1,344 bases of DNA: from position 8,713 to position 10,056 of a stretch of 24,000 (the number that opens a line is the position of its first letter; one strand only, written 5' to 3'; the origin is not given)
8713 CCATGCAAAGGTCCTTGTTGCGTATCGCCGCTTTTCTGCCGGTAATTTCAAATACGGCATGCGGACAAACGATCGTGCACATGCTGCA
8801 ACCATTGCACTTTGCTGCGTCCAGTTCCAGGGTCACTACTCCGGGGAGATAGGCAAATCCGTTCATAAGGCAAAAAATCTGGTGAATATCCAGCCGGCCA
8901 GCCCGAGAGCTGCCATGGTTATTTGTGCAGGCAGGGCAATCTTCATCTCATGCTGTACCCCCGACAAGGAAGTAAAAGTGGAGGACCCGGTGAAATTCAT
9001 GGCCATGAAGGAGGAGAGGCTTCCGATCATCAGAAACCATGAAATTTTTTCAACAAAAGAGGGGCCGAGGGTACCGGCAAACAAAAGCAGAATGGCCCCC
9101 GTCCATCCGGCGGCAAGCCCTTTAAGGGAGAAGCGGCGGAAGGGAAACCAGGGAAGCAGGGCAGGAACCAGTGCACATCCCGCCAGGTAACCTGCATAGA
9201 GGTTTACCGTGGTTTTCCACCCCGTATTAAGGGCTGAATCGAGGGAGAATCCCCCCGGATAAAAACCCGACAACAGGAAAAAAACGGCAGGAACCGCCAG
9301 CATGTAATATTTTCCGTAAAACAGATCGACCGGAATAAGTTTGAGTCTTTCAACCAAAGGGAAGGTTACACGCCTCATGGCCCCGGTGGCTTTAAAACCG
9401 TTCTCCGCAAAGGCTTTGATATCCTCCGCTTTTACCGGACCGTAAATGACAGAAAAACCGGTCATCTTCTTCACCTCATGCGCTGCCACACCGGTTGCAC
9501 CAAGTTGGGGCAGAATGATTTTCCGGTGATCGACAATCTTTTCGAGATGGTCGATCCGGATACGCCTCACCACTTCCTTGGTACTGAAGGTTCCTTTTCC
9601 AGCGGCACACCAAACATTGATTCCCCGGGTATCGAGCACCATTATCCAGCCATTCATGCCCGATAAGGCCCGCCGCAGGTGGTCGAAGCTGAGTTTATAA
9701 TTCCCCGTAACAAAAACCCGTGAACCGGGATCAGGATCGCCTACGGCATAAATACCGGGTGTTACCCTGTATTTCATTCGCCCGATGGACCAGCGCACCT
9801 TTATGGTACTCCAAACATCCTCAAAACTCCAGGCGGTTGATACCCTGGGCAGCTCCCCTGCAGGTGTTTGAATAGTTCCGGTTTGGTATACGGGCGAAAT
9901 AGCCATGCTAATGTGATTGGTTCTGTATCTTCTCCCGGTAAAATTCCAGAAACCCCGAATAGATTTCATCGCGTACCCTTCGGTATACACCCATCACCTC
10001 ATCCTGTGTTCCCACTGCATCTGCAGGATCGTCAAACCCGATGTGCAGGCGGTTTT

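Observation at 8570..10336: hgcAB mercury-methylation pair in a Bacteroidota context, translationally coupled to a Trx-type arsC (arsC-hgcA-hgcB operon)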

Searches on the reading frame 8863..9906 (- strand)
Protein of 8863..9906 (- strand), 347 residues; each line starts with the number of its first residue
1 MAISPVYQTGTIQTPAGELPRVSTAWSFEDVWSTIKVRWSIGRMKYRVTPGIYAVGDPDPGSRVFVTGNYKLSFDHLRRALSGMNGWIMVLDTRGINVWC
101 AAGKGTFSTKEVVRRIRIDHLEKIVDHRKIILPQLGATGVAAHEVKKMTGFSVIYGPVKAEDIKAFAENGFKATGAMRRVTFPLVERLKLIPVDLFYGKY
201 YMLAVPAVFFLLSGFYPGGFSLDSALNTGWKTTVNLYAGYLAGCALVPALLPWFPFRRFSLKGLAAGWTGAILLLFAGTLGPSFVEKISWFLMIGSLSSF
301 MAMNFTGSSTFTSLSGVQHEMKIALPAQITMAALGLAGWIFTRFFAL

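Call 3: search_protein_families(library=pfam, proteins=[window:8863-9906:-], max_evalue=0.01)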
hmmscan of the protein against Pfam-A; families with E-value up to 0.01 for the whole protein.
window:8863-9906:- (347 aa): 1 family
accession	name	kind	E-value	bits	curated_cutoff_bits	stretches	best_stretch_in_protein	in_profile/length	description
PF03599.22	CdhD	-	3.7e-11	42.8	24.8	1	46-166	266-386/387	CO dehydrogenase/acetyl-CoA synthase delta subunit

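Call 4: search_protein_families(library=ncbifam, proteins=[window:8863-9906:-], max_evalue=0.01)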
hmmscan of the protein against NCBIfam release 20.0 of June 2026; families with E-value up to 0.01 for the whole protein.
window:8863-9906:- (347 aa): 3 families
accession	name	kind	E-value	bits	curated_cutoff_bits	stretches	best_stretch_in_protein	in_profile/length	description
NF040863.1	HgcA_corrinoid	equivalog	3.3e-128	427.4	275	1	20-344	2-324/325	mercury methylation corrinoid protein HgcA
NF043039.1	HgcAB_like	equivalog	1.8e-59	202.1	285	1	45-314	13-281/350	HgcAB-like fusion protein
NF003195.0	PRK04165.1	equivalog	3.5e-18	65.7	306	1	46-169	322-445/450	acetyl-CoA decarbonylase/synthase complex subunit gamma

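Call 9: find_homologous_proteins(query=window:8863-9906:-, max_evalue=1e-10)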
Query window:8863-9906:- (347 aa): 7986 proteins with E <= 1e-10 among 8000 candidates; the best 120 are listed.
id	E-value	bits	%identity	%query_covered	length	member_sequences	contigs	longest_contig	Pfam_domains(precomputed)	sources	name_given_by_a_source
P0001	3.1e-229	778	99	100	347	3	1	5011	PF03599.23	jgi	jgi:hypothetical protein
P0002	2.1e-177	608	79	98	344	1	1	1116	PF03599.23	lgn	-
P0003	8.4e-177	606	78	98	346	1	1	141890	PF03599.23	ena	-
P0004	2.2e-176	604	75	98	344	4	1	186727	PF03599.23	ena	-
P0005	1.4e-175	602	76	98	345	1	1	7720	PF03599.23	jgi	jgi:hypothetical protein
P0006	1.3e-172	592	74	100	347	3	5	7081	PF03599.23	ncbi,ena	-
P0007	1.7e-172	592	74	99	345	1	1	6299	PF03599.23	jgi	jgi:hypothetical protein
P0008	2.0e-172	591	74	97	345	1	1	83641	PF03599.23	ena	-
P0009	2.6e-172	591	76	98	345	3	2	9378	PF03599.23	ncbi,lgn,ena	-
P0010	5.6e-172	590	75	98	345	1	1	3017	PF03599.23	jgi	jgi:hypothetical protein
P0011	9.5e-172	589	74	98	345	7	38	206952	PF03599.23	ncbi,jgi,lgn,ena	jgi:acetyl-CoA decarbonylase/synthase complex subunit gamma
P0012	2.2e-171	588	74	98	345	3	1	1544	PF03599.23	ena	-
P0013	5.9e-171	587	75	98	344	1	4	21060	PF03599.23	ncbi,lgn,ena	-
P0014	8.7e-171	586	73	99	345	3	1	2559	PF03599.23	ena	-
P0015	2.1e-170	585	76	98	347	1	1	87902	PF03599.23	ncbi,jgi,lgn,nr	ncbi:MAG: hypothetical protein M0Q38_07860 [Bacteroidales bacterium]|jgi:hypothetical protein|nr:hyp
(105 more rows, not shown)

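Call 16: find_related_loci(query=window:8863-9906:-, collection=metagenome_contigs, flank=6000)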
Query window:8863-9906:- (347 aa) in metagenome_contigs; peptide patterns used: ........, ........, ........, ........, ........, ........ (x = any residue, [..] = any of these).
283 stretches matched a pattern; 227 encode a relative of the query (tblastn E <= 1e-3); the best 80 are kept; 80 distinct loci.
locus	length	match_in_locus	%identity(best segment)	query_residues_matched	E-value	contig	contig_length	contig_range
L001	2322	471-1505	74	3-347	0e+0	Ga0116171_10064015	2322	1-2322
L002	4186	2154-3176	75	7-347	0e+0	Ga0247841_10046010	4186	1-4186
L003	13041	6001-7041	74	1-347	1e-172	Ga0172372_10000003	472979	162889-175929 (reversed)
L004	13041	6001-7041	73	1-347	1e-172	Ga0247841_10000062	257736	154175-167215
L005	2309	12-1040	73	5-347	0e+0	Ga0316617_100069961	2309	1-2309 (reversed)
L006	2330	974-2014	74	1-347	0e+0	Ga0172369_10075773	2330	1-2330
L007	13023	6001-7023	72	7-347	1e-169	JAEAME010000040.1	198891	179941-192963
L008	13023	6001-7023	72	7-347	9e-170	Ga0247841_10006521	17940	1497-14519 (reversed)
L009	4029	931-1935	70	10-344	2e-174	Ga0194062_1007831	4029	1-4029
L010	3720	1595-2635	71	1-347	2e-175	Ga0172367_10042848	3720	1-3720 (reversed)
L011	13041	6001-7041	71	1-347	2e-168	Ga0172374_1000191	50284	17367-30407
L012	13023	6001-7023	71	7-347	4e-168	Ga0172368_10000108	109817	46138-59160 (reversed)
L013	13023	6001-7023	74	7-347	4e-168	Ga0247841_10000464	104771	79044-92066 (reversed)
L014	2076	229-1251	73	7-347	3e-179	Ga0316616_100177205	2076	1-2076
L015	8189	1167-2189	72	7-347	7e-166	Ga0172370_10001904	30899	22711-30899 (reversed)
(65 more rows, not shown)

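Call 20: search_protein_representatives(protein=window:8863-9906:-)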
Query: 347 residues. Proteins with E-value up to 0.001 (for the whole library): 1701; up to 1e-10: 1122; up to 1e-30: 458. The best 150 are listed.
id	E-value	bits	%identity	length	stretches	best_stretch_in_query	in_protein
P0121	2.0e-110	385.8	52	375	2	7-149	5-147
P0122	1.9e-108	379.3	54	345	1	7-344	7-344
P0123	1.3e-105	370.0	52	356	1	7-345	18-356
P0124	1.5e-104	366.5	52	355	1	5-345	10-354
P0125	3.3e-103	362.1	49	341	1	7-343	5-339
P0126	4.1e-101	355.2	54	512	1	9-344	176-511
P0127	1.0e-98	347.3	51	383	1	7-344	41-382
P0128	3.4e-93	329.2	47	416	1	7-345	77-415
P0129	5.5e-92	325.2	49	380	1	8-340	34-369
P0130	3.9e-91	322.4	47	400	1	6-344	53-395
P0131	4.7e-91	322.1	50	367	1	7-345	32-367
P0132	2.3e-90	319.8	47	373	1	11-345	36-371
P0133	6.8e-90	318.3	47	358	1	6-344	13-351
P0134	8.6e-90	318.0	50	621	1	5-339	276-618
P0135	1.5e-87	310.6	47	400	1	13-344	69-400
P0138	3.4e-85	302.8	48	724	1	7-345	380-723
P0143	1.4e-82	294.3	48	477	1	16-344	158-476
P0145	5.1e-82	292.4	48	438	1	10-344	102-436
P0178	3.5e-76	273.2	46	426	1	18-341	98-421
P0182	1.4e-75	271.3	47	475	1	4-329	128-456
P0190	1.1e-74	268.3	42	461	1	7-340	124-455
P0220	6.7e-71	255.9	44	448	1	27-335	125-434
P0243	1.7e-67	244.6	45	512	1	12-345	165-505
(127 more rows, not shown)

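Call 21: search_protein_families(library=pfam, proteins=[P0126, P0134, P0138, P0143, P0145, P0182, P0190, P0243, P0220, P0178], max_evalue=0.001)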
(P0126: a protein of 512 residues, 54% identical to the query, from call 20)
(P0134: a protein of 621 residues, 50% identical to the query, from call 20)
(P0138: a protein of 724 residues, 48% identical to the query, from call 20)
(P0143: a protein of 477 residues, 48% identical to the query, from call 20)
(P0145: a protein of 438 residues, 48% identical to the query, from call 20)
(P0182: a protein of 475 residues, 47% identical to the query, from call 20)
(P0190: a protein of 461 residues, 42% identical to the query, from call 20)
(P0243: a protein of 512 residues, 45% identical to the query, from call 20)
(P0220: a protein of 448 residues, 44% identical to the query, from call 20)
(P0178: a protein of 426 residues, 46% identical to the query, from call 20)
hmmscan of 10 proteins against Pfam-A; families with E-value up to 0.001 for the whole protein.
P0126 (512 aa): 1 family
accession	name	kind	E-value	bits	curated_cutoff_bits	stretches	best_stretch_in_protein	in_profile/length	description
PF03599.22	CdhD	-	4.5e-11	42.6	24.8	1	214-331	267-384/387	CO dehydrogenase/acetyl-CoA synthase delta subunit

P0134 (621 aa): 2 families
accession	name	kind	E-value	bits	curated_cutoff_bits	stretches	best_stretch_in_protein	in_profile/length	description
PF00230.25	MIP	-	9.4e-20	71.8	25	1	17-175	9-169/222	Major intrinsic protein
PF03599.22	CdhD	-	1.2e-10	41.1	24.8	1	316-408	265-359/387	CO dehydrogenase/acetyl-CoA synthase delta subunit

P0138 (724 aa): 2 families
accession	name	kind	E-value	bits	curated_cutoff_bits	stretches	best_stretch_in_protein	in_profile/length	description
PF03773.19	ArsP_1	-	1.1e-40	140.1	32.3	1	2-263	33-292/294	Predicted permease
PF03599.22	CdhD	-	7.7e-09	35.2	24.8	1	419-533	266-380/387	CO dehydrogenase/acetyl-CoA synthase delta subunit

P0143 (477 aa): 4 families
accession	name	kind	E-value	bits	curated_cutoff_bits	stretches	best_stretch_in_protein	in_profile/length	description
PF03599.22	CdhD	-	2.8e-11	43.3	24.8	1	188-307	266-385/387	CO dehydrogenase/acetyl-CoA synthase delta subunit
PF00583.31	Acetyltransf_1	-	1.1e-08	35.8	20.7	1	29-86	31-91/116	Acetyltransferase (GNAT) family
PF13508.13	Acetyltransf_7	-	1.6e-08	35.2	27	1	32-105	4-83/84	Acetyltransferase (GNAT) domain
PF13673.13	Acetyltransf_10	-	1.7e-07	31.7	23.6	1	31-106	31-109/128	Acetyltransferase (GNAT) domain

P0145 (438 aa): 1 family
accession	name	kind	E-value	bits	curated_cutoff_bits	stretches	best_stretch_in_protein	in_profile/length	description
PF03599.22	CdhD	-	5.1e-11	42.4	24.8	1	143-230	271-360/387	CO dehydrogenase/acetyl-CoA synthase delta subunit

P0182 (475 aa): 1 family
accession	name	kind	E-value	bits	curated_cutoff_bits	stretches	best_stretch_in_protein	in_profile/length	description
PF03599.22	CdhD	-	8.4e-11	41.7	24.8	1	170-290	266-386/387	CO dehydrogenase/acetyl-CoA synthase delta subunit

P0190 (461 aa): 1 family
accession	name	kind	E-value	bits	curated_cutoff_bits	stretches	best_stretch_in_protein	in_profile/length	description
PF03599.22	CdhD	-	1.2e-09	37.9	24.8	1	166-277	269-380/387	CO dehydrogenase/acetyl-CoA synthase delta subunit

P0243 (512 aa): 2 families
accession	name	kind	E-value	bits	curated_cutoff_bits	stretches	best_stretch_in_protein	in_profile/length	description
PF01451.26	LMWPc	-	9.8e-18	65.2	23.2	1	11-96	1-95/144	Low molecular weight phosphotyrosine protein phosphatase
PF03599.22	CdhD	-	2.3e-14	53.4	24.8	1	205-321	270-386/387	CO dehydrogenase/acetyl-CoA synthase delta subunit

P0220 (448 aa): 1 family
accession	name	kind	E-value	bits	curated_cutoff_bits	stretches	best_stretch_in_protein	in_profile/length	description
PF03599.22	CdhD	-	6.1e-11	42.1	24.8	1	138-264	260-386/387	CO dehydrogenase/acetyl-CoA synthase delta subunit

P0178 (426 aa): 1 family
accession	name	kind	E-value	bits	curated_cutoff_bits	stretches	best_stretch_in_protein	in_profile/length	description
PF03599.22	CdhD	-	7.9e-12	45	24.8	1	129-246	269-386/387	CO dehydrogenase/acetyl-CoA synthase delta subunit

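Call 23: find_related_loci(query=A1, collection=genome_contigs, flank=6000)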
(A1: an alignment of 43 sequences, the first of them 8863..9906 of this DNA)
Query A1 (347 aa) in genome_contigs; peptide patterns used: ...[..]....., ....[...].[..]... (x = any residue, [..] = any of these).
600 stretches matched a pattern (row limit reached: there are more); 594 encode a relative of the query (tblastn E <= 1e-3); the best 80 are kept; 80 distinct loci.
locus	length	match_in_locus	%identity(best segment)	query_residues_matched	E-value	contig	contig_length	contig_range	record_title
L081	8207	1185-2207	76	7-347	5e-175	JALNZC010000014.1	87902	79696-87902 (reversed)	MAG: Bacteroidales bacterium isolate SO_2017_GW1 bin 88 NODE_1650_length_87902_cov_1.286631_OW334_2017, whole genome sho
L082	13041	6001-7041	70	1-347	1e-163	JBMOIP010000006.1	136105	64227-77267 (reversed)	MAG: Bacteroidales bacterium isolate Deming_bin.452 contig102, whole genome shotgun sequence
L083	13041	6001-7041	67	1-347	6e-161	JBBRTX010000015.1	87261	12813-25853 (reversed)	MAG: Bacteroidales bacterium isolate La2_metabat2.315 La2_metabat2.315_K_3098906L87261_cov_21.2420, whole genome shotgun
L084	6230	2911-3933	71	7-347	8e-162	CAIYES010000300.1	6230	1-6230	MAG: uncultured Bacteroidales bacterium isolate Kiruna2_bin-1621 genome assembly, contig: bin-1621:300/574, whole genome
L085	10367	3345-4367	67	7-347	6e-157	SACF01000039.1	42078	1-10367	MAG: Alphaproteobacteria bacterium isolate INTA.CYC.164 contig-100_632, whole genome shotgun sequence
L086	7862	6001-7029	63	2-344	4e-152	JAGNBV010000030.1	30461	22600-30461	MAG: Bacteroidales bacterium isolate Go_SlDig_bin_165 Go_SlDig_4045_length_30461_cov_14.452364, whole genome shotgun seq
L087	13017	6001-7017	65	7-345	4e-150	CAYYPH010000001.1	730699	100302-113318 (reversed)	MAG TPA_asm: uncultured Prolixibacteraceae bacterium isolate binchicken_co66_18 genome assembly, contig: NODE_3_length_7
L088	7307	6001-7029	63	2-344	8e-149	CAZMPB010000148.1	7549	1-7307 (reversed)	MAG TPA_asm: uncultured Bacteroidales bacterium isolate SRP192927_co7_46 genome assembly, contig: NODE_21610_length_7549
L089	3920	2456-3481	63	3-344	1e-152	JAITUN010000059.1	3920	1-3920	MAG: Bacteroidales bacterium isolate Spi319_bin22 k119_986881, whole genome shotgun sequence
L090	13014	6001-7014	63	7-344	9e-147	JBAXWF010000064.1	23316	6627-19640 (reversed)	MAG: Bacteroidota bacterium isolate ELA706 MAG706_64, whole genome shotgun sequence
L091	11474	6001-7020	62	5-344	2e-144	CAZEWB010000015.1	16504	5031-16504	MAG TPA_asm: uncultured Bacteroidales bacterium isolate binchicken_co220_80 genome assembly, contig: NODE_2191_length_16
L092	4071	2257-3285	61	2-344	4e-148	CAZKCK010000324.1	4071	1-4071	MAG TPA_asm: uncultured Bacteroidales bacterium isolate SRP272421_co2_161 genome assembly, contig: NODE_94785_length_407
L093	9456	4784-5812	60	3-345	5e-139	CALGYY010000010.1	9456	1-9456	MAG TPA_asm: uncultured Bacteroidetes bacterium isolate SRR3330212_bin.90_CONCOCT_v1.1_MAG genome assembly, contig: ERZ7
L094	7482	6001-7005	59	10-344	6e-138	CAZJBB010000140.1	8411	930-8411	MAG TPA_asm: uncultured Bacteroidales bacterium isolate binchicken_co2_200 genome assembly, contig: NODE_7338_length_841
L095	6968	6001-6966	63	2-323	1e-134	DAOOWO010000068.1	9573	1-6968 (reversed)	MAG TPA_asm: Bacteroidales bacterium isolate AMR_MDS_2413 NODE_7106_length_9573_cov_3.479513, whole genome shotgun seque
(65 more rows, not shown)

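Call 28: find_encoding_contigs(protein=P0001, flank=6000, max_places=4)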
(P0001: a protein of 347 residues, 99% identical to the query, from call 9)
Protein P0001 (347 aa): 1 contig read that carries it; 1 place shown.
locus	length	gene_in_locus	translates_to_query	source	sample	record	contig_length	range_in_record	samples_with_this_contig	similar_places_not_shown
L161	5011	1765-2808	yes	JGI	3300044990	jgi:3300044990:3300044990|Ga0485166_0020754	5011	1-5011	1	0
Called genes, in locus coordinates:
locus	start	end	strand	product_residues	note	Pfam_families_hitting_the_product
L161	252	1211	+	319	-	PF02321:OEP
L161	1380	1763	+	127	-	PF01451:LMWPc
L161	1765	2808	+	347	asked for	PF03599:CdhD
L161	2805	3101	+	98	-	PF14697:Fer4_21 (faint), PF12797:Fer4_2 (faint), PF12837:Fer4_6 (weak), PF13237:Fer4_10 (weak), PF12800:Fer4_4 (faint), PF12838:Fer4_7 (weak), PF13187:Fer4_9 (weak), PF00037:Fer4 (weak)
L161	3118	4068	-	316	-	PF00478:IMPDH (weak), PF03060:NMO, PF01070:FMN_dh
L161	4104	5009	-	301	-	?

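Call 29: find_encoding_contigs(protein=P0003, flank=8000, max_places=3)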
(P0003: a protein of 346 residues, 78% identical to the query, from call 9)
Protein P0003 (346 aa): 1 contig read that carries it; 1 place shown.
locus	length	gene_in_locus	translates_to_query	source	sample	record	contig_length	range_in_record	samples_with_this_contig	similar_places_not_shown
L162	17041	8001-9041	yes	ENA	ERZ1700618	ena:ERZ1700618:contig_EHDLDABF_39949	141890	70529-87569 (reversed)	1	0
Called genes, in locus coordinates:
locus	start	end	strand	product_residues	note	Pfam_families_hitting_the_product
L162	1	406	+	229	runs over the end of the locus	PF09603:Fib_succ_major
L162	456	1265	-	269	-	PF12679:ABC2_membrane_2, PF12730:ABC2_membrane_4 (weak), PF13346:ABC2_membrane_5 (weak)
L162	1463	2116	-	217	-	PF00005:ABC_tran, PF13304:AAA_21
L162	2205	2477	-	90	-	PF13499:EF-hand_7 (faint), PF13202:EF-hand_5 (faint), PF13405:EF-hand_6 (faint), PF13833:EF-hand_8 (faint), PF00036:EF-hand_1 (faint)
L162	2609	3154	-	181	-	PF01569:PAP2, PF14378:PAP2_3 (weak)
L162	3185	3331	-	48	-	-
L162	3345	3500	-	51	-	-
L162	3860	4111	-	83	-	-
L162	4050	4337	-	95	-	-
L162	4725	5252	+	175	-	-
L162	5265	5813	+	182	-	PF12704:MacB_PCD (weak)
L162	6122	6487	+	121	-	PF02687:FtsX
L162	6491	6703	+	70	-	PF13555:AAA_29 (weak), PF00005:ABC_tran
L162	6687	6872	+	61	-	-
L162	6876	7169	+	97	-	-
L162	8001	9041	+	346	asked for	PF03599:CdhD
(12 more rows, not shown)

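Call 30: find_encoding_contigs(protein=window:8863-9906:-, flank=10000, max_places=4)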
Protein window:8863-9906:- (347 aa): 4 contigs read that carry it; 4 places shown.
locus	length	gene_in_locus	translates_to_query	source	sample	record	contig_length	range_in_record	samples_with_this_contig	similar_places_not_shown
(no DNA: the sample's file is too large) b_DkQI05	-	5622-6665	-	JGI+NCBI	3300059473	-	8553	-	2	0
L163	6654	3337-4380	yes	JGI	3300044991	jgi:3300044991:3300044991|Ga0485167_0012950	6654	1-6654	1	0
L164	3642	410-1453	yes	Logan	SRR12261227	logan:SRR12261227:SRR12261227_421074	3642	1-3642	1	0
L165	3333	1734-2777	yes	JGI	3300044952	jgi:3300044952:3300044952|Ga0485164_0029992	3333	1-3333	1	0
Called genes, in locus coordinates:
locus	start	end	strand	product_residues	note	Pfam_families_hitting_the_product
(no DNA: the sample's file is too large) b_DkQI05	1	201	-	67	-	?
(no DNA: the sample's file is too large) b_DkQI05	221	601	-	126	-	PF00072:Response_reg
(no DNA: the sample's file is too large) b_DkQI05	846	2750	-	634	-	PF17874:TPR_MalT (faint), PF07719:TPR_2 (faint), PF13181:TPR_8 (faint), PF13374:TPR_10 (faint), PF00515:TPR_1 (faint), PF13176:TPR_7 (faint), PF13424:TPR_12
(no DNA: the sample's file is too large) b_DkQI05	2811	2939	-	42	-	-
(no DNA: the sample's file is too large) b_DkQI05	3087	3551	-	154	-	PF13635:DUF4143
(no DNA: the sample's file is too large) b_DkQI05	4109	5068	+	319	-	PF02321:OEP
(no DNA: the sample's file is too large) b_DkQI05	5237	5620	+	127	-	PF01451:LMWPc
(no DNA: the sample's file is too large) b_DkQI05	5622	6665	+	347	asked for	PF03599:CdhD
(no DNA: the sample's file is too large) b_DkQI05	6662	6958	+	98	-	PF14697:Fer4_21 (faint), PF12797:Fer4_2 (faint), PF12837:Fer4_6 (weak), PF13237:Fer4_10 (weak), PF12800:Fer4_4 (faint), PF12838:Fer4_7 (weak), PF13187:Fer4_9, PF00037:Fer4 (weak)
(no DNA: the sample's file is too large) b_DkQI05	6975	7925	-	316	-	PF00478:IMPDH (weak), PF03060:NMO, PF01070:FMN_dh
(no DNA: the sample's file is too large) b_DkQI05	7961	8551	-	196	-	?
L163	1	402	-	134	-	?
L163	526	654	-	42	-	-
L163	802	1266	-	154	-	PF13635:DUF4143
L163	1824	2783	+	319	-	PF02321:OEP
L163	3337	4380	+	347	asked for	PF03599:CdhD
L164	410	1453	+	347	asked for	PF03599:CdhD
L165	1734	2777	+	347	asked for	PF03599:CdhD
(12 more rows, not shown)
